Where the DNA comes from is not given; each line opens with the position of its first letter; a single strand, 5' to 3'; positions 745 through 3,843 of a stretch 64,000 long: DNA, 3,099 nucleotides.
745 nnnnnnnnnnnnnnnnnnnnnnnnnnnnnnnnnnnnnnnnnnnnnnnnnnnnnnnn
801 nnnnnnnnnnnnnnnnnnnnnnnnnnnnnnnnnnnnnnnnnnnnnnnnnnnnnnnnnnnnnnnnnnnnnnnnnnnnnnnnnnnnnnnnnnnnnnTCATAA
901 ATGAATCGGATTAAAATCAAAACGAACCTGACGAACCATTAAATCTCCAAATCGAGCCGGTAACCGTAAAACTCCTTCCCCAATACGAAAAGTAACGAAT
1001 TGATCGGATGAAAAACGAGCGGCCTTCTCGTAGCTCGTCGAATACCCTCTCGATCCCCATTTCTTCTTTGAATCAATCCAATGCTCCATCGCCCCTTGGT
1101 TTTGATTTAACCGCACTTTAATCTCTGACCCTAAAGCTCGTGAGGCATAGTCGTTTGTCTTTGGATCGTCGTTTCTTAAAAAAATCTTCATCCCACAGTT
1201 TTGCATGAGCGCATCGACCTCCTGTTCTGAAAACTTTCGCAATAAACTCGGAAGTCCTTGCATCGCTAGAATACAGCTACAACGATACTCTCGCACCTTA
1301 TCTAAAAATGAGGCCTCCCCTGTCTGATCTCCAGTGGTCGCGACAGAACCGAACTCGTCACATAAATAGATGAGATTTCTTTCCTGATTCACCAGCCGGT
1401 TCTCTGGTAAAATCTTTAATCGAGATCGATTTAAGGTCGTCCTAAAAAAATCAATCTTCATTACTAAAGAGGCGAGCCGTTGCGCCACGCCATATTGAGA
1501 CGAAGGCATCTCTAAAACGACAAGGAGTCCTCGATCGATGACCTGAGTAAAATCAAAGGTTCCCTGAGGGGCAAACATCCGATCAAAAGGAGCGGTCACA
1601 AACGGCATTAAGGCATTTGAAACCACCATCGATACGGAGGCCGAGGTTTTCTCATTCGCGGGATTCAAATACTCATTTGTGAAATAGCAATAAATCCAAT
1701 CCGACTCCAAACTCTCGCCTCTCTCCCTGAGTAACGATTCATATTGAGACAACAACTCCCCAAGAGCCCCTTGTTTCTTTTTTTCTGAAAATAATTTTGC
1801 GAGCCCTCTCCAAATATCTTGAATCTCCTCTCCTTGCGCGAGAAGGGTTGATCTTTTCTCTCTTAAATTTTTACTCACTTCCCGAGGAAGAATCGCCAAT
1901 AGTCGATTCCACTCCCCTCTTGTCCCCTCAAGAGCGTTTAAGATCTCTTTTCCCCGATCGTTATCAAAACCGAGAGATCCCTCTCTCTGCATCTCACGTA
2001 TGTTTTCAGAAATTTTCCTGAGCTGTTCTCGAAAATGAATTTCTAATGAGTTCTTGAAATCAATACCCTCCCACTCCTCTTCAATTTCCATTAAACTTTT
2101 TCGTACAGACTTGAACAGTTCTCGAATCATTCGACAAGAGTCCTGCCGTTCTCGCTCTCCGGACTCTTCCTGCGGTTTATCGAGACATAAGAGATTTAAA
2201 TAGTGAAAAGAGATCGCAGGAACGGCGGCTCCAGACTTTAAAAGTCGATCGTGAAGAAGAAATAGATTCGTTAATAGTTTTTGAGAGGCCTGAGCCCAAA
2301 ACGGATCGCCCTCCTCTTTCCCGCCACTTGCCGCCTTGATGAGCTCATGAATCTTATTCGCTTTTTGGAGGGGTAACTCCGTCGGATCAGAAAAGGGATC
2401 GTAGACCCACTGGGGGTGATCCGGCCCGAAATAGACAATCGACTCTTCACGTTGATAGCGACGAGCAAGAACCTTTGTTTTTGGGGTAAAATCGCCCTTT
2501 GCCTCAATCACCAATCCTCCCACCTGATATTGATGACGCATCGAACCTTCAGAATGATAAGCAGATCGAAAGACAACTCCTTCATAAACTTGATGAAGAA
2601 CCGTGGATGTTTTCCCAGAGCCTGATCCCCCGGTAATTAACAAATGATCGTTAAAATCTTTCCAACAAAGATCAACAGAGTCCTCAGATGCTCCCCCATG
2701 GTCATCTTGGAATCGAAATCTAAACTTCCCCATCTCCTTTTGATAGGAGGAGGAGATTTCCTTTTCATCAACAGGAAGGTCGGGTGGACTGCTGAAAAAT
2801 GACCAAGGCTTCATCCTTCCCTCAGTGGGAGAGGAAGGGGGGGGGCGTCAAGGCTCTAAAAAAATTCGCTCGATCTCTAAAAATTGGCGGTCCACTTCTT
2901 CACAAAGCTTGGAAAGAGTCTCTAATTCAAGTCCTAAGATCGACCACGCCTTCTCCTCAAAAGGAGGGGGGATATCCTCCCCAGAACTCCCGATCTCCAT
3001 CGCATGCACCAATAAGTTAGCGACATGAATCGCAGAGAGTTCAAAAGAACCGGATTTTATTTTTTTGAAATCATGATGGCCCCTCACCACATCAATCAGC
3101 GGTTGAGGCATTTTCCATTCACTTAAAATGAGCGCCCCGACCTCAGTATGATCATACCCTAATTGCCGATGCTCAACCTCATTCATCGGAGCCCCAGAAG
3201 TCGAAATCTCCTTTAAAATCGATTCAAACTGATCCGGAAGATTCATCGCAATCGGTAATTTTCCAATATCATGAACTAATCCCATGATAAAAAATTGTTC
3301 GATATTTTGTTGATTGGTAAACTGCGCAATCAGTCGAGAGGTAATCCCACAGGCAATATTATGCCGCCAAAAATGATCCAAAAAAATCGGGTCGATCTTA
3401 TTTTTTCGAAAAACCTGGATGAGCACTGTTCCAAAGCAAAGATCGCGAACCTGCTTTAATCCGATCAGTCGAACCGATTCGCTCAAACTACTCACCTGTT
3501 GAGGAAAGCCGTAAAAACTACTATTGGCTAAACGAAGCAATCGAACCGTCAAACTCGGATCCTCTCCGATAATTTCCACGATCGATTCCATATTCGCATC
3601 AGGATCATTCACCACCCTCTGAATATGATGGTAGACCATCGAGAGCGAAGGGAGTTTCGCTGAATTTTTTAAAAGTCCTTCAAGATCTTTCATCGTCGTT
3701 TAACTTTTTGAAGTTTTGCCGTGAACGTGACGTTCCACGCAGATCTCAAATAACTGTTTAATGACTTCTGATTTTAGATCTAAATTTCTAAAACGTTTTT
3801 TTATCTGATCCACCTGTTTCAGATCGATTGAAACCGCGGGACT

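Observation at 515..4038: Orphan, split T4SS-coupling-protein-like ATPase inside an HDOD signalling operon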

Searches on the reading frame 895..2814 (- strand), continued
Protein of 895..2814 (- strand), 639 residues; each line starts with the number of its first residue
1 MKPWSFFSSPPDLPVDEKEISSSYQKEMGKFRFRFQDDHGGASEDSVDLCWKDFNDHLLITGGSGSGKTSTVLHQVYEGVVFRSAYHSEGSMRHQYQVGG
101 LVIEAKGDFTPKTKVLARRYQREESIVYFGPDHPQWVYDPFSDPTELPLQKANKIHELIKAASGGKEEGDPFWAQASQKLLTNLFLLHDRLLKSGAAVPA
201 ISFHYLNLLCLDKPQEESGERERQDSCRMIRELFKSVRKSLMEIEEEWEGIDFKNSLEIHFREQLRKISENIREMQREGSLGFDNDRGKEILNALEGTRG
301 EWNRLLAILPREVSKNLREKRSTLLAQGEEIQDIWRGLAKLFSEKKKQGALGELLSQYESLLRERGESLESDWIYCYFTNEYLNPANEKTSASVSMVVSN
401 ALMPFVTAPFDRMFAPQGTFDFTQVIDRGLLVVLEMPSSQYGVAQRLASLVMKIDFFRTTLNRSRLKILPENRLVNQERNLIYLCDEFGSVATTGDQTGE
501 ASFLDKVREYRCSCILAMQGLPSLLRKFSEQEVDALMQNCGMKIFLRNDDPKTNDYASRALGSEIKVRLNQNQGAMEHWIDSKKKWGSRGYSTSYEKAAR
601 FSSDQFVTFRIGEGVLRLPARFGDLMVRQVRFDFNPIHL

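Call 68: find_encoding_contigs(protein=P0019, flank=10000, max_places=1)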
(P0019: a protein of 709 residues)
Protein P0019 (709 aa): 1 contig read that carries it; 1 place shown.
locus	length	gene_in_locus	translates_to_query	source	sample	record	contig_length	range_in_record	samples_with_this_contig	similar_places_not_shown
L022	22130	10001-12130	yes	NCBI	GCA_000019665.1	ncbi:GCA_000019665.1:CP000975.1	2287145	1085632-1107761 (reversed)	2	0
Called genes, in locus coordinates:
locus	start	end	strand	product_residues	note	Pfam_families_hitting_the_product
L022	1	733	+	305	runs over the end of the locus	-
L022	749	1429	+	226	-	-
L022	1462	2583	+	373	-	PF14567:SUKH_5 (faint), PF09346:SMI1_KNR4 (weak), PF14568:SUKH_6 (faint), PF09346:SMI1_KNR4 (weak)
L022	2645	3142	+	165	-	-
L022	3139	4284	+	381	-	PF14567:SUKH_5 (faint), PF09346:SMI1_KNR4 (weak), PF14568:SUKH_6 (faint), PF09346:SMI1_KNR4 (weak)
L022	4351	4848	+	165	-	-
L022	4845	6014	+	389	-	PF14567:SUKH_5 (faint), PF09346:SMI1_KNR4 (weak), PF14568:SUKH_6 (faint), PF09346:SMI1_KNR4 (weak)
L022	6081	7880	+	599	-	-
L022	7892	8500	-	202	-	-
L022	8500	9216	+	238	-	-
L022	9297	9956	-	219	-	-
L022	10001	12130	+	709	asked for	PF10412:TrwB_AAD_bind (faint), PF02534:T4SS-DNA_transf (weak), PF12696:TraG-D_C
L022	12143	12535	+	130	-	-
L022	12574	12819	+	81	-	-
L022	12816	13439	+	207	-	-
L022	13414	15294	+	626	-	-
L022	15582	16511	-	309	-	PF05496:RuvB_N (faint), PF13191:AAA_16 (faint), PF00004:AAA, PF07726:AAA_3 (weak), PF07728:AAA_5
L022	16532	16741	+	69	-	-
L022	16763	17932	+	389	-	-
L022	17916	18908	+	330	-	PF04542:Sigma70_r2 (faint)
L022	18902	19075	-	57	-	-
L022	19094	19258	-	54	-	-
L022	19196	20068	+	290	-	-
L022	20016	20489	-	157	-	-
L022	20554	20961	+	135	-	-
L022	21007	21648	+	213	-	-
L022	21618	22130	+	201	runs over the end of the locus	-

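Call 82: search_protein_families(library=pfam, proteins=[L022:9297-9956:-, L014:4917-5933:-, L022:12816-13439:+, L018:11793-12392:+, L022:6081-7880:+, L022:13414-15294:+, L022:12143-12535:+, L022:7892-8500:-, L022:8500-9216:+, L022:2645-3142:+], max_evalue=0.1)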
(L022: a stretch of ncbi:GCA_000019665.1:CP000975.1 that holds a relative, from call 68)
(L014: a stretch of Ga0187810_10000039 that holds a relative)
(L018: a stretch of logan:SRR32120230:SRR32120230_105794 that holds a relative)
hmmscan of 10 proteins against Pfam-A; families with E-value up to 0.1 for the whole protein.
L022:9297-9956:- (219 aa): 1 family
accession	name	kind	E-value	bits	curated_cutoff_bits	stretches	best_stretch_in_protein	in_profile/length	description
PF01985.26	CRS1_YhbY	-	0.053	14.3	27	1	127-174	2-49/84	CRS1 / YhbY (CRM) domain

L014:4917-5933:- (338 aa): 0 families

L022:12816-13439:+ (207 aa): 0 families

L018:11793-12392:+ (199 aa): 0 families

L022:6081-7880:+ (599 aa): 1 family
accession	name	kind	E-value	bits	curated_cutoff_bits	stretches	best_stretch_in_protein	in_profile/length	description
PF13488.11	Gly-zipper_Omp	-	0.03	14.7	25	1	269-307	4-43/46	Glycine zipper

L022:13414-15294:+ (626 aa): 0 families

L022:12143-12535:+ (130 aa): 0 families

L022:7892-8500:- (202 aa): 0 families

L022:8500-9216:+ (238 aa): 0 families

L022:2645-3142:+ (165 aa): 1 family
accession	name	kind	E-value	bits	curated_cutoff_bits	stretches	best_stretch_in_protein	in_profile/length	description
PF10802.14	DUF2540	-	0.076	13.5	25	0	5-40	9-44/75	Protein of unknown function (DUF2540)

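Call 83: search_protein_families(library=phrogs, proteins=[window:895-2814:-, P0029, L022:9297-9956:-, L022:12816-13439:+], max_evalue=0.01)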
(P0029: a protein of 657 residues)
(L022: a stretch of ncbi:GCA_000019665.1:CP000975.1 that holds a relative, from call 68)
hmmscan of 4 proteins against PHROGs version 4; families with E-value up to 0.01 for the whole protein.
window:895-2814:- (639 aa): 1 family
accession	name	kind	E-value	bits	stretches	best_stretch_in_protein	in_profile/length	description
phrog_5156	-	unknown function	7.7e-05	21.9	1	399-553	582-726/824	-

P0029 (657 aa): 0 families

L022:9297-9956:- (219 aa): 0 families

L022:12816-13439:+ (207 aa): 0 families

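Call 95: fold_search(model_id=the predicted structure, library=viral)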
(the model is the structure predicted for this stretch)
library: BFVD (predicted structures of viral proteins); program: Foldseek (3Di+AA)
matches with E <= 10: 492; with E <= 0.001: 6
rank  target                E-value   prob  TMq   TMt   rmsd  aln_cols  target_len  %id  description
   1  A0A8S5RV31            5.0e-13  1.00  0.47  0.41  19.7       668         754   11  Conjugal transfer protein [Siphoviridae sp. ctHip2]
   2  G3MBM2                8.8e-09  1.00  0.41  0.32  16.8       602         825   12  Gp156 [Bacillus phage G]
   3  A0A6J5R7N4            3.1e-07  1.00  0.32  0.66   6.7       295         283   15  Type IV secretion system protein TraG/VirD4 (Fragment) [uncultured Caudovirales phage]
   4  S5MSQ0                6.9e-07  1.00  0.34  0.25  23.2       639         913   11  Lipid A export ATP-binding/permease protein Msb [Bacillus phage JL]
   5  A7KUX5                9.3e-07  1.00  0.43  0.35  18.1       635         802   11  (no name in the UniProt tables at hand)
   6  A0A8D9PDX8            6.3e-04  1.00  0.19  0.38   5.6       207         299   14  NTPase [Corticoviridae sp.]
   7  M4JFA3                5.0e-03  1.00  0.20  0.48   5.1       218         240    9  Putative ATPase [Haloarcula hispanica virus PH1]
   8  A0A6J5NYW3            1.1e-02  0.41  0.15  0.16  39.8       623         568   12  Endonuclease subunit [uncultured Caudovirales phage]
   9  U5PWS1                1.8e-02  1.00  0.21  0.50   7.0       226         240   10  Uncharacterized protein [Bacillus phage Slash]
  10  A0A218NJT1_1          1.8e-02  0.14  0.09  0.06  37.4       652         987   11  Putative non-structural protein [Picornavirales Q_sR_OV_020]
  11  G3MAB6                1.9e-02  0.09  0.08  0.08  63.2       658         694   11  Gp375 [Bacillus phage G]
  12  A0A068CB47            2.1e-02  0.21  0.13  0.10  48.7       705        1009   12  Recombination exonuclease [Listeria phage LMTA-57]
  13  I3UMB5                2.1e-02  0.18  0.09  0.11  28.2       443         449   12  Rad50/SbcC-type AAA domain-containing protein [Colwellia phage 9A]
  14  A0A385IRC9            2.1e-02  0.14  0.08  0.06  45.0       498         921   11  (no name in the UniProt tables at hand)
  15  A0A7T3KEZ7            2.7e-02  0.41  0.17  0.19  36.1       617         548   13  Putative recombination endonuclease subunit [Campylobacter phage F358]
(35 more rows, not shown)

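Call 105: find_encoding_contigs(protein=P0020, flank=10000, max_places=1)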
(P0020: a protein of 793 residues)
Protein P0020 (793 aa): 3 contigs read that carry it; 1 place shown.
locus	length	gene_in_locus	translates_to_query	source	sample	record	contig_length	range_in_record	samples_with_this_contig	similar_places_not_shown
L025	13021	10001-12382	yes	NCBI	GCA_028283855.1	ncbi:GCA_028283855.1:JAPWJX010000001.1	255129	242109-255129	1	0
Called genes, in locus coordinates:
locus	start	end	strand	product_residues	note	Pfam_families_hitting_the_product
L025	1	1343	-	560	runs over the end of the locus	PF05157:MshEN (weak), PF00437:T2SSE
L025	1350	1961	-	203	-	-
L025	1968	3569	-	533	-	PF00263:Secretin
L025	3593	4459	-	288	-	-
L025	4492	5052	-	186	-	-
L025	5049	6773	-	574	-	-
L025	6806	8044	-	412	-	PF00437:T2SSE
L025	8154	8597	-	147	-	PF07963:N_methyl (weak)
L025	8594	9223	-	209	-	-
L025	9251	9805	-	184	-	-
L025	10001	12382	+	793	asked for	PF02534:T4SS-DNA_transf (faint), PF10412:TrwB_AAD_bind (faint), PF12696:TraG-D_C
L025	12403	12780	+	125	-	-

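Call 113: search_protein_families(library=pfam, proteins=[L015:2414-3421:+, L015:3423-5552:+, L015:5473-7452:+, L018:12999-14354:-, L018:16691-18139:+, L018:14462-16309:+, L025:5049-6773:-, L025:3593-4459:-, L025:8594-9223:-, L025:9251-9805:-], max_evalue=0.01)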
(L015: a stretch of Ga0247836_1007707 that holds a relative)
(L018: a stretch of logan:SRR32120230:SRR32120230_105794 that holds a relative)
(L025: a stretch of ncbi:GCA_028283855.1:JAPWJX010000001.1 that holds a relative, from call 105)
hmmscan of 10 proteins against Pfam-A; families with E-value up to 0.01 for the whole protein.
L015:2414-3421:+ (335 aa): 1 family
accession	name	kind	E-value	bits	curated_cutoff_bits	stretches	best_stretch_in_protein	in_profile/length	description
PF01478.23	Peptidase_A24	-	1.4e-15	58.1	26.5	2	257-299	62-104/104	Type IV leader peptidase family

L015:3423-5552:+ (709 aa): 2 families
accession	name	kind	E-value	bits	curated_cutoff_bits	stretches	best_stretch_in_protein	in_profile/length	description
PF03989.18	DNA_gyraseA_C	-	2.3e-31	107.4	27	2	483-526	1-46/48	DNA gyrase C-terminal domain, beta-propeller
PF00521.26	DNA_topoisoIV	-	4.7e-20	72.3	31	1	131-348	130-345/432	DNA gyrase/topoisomerase IV, subunit A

L015:5473-7452:+ (659 aa): 2 families
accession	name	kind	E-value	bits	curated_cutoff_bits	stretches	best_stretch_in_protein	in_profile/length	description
PF00204.31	DNA_gyraseB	-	1.1e-37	129.6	27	1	260-429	1-171/173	DNA gyrase B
PF02518.31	HATPase_c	-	4e-11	43.8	26.4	1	74-192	2-94/111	Histidine kinase-, DNA gyrase B-, and HSP90-like ATPase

L018:12999-14354:- (451 aa): 0 families

L018:16691-18139:+ (482 aa): 0 families

L018:14462-16309:+ (615 aa): 0 families

L025:5049-6773:- (574 aa): 0 families

L025:3593-4459:- (288 aa): 0 families

L025:8594-9223:- (209 aa): 0 families

L025:9251-9805:- (184 aa): 0 families

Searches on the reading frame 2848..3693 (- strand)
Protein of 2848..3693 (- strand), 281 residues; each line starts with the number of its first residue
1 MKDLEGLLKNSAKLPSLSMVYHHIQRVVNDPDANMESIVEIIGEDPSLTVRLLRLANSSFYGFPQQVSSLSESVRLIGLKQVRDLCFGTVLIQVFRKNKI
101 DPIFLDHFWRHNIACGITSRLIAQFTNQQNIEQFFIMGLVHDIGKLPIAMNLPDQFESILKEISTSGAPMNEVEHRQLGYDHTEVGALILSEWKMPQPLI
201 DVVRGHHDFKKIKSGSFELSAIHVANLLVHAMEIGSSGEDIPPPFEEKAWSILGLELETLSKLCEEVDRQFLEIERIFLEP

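Call 3: search_protein_families(library=pfam, proteins=[window:2848-3693:-], max_evalue=1)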
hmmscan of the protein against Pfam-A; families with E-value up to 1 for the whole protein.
window:2848-3693:- (281 aa): 4 families
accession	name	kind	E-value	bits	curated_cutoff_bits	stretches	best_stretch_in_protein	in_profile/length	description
PF08668.18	HDOD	-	5.9e-60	202.6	22.9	1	14-208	1-195/196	HDOD domain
PF01966.28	HD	-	1.1e-07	32.5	22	1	110-213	3-92/116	HD domain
PF18019.7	Cas3_HD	-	2.4e-06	28.2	23.1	1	106-211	27-133/207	Cas3, HD domain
PF21867.1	vRNAP_dom_2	-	0.21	12.3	27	0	154-196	66-107/117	Virion DNA-directed RNA polymerase domain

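Call 4: search_protein_families(library=ncbifam, proteins=[window:2848-3693:-], max_evalue=1)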
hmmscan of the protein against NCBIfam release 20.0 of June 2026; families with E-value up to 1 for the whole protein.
window:2848-3693:- (281 aa): 3 families
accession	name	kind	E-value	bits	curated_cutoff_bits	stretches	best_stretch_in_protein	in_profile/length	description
TIGR00277.1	HDIG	domain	2e-05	24.3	27.6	1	130-207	26-82/84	HDIG domain-containing metalloprotein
TIGR01596.1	cas3_HD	equivalog_domain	0.00049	20.2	43.45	1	122-239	22-114/178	CRISPR-associated endonuclease Cas3''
TIGR02083.1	LEU2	equivalog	0.23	10.3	610.65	1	93-139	51-97/419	3-isopropylmalate dehydratase large subunit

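Call 5: search_protein_families(library=padloc, proteins=[window:2848-3693:-], max_evalue=1)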
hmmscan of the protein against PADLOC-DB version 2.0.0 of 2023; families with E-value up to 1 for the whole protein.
window:2848-3693:- (281 aa): 5 families
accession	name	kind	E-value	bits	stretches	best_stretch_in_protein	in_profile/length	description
PDLC01254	Cas3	-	3.5e-05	22.1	1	127-214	26-93/164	CAS-I; effector_G3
PDLC00940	Cas3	-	0.00013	20.2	1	122-239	22-114/178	CRISPR-associated endonuclease Cas3-HD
PDLC01765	Cas3c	-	0.00023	18.2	1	118-208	30-93/612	-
PDLC01766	Cas3c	-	0.0054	12.9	1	118-207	347-413/1009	-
PDLC03052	Specificity_I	-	0.052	10.5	1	83-130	91-139/464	Type I specificity subunit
